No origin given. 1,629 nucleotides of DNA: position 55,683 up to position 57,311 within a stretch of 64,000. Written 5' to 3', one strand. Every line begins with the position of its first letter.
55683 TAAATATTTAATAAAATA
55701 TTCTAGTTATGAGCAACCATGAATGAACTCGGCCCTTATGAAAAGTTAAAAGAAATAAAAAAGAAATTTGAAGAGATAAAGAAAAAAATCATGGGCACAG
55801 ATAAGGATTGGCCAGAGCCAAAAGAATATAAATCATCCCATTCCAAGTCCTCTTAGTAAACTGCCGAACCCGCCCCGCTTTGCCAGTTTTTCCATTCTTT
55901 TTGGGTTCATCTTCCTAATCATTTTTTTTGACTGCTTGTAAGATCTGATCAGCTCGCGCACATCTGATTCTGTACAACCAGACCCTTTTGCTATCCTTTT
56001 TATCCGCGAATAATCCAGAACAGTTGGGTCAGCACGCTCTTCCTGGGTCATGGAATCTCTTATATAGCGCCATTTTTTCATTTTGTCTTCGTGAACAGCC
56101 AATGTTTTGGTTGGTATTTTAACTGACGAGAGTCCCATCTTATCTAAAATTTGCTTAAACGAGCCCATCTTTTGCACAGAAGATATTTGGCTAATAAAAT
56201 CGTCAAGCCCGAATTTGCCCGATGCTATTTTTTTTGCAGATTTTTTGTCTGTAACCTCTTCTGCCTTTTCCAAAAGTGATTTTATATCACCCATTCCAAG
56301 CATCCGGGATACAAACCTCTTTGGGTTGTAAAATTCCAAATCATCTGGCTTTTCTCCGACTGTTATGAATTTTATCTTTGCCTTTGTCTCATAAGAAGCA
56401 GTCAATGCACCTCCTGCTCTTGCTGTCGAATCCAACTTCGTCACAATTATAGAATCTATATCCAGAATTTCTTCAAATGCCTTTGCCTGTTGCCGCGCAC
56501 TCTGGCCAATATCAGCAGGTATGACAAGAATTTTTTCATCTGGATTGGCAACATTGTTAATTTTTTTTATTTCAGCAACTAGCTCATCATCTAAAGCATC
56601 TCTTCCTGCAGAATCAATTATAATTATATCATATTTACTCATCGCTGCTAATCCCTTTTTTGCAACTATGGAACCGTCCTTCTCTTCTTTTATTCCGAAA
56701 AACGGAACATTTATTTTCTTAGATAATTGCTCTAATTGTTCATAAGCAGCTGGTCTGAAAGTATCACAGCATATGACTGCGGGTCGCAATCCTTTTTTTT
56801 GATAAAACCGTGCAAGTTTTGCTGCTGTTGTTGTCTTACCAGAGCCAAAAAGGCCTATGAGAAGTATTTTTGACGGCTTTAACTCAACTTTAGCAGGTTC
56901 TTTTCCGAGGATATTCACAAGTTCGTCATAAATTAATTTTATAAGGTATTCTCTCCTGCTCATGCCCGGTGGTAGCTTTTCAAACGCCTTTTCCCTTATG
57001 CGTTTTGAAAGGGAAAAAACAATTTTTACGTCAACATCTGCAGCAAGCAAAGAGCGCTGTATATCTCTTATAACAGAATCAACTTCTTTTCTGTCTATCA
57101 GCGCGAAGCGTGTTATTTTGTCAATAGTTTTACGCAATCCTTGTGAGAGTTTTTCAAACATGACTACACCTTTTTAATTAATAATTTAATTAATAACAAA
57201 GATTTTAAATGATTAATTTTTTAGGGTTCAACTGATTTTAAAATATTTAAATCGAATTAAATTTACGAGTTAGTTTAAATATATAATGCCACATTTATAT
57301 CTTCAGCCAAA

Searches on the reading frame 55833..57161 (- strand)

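Call 12: search_protein_families(library=pfam, proteins=[window:55833-57161:-], max_evalue=0.001)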
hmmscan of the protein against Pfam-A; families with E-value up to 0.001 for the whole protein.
window:55833-57161:- (442 aa): 7 families
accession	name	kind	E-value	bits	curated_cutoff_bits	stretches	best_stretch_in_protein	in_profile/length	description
PF00448.28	SRP54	-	1.4e-65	221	22.7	1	97-289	2-196/196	SRP54-type protein, GTPase domain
PF02978.25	SRP_SPB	-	1.1e-26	93.4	27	1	316-415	1-91/91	Signal peptide binding domain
PF02881.24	SRP54_N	-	3.1e-12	47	22.4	1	5-81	1-75/75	SRP54-type protein, helical bundle domain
PF02492.25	cobW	-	2e-06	28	20.7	1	99-249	3-159/180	CobW/HypB/UreG, nucleotide-binding domain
PF01656.29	CbiA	-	3.9e-06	27.3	25.4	1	106-233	9-100/125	CobQ/CobB/MinD/ParA nucleotide binding domain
PF13401.12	AAA_22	-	4.9e-05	24.1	27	1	99-206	8-111/130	AAA domain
PF20720.3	nSTAND3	-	0.0002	21.6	27.2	0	98-130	19-51/155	Novel STAND NTPase 3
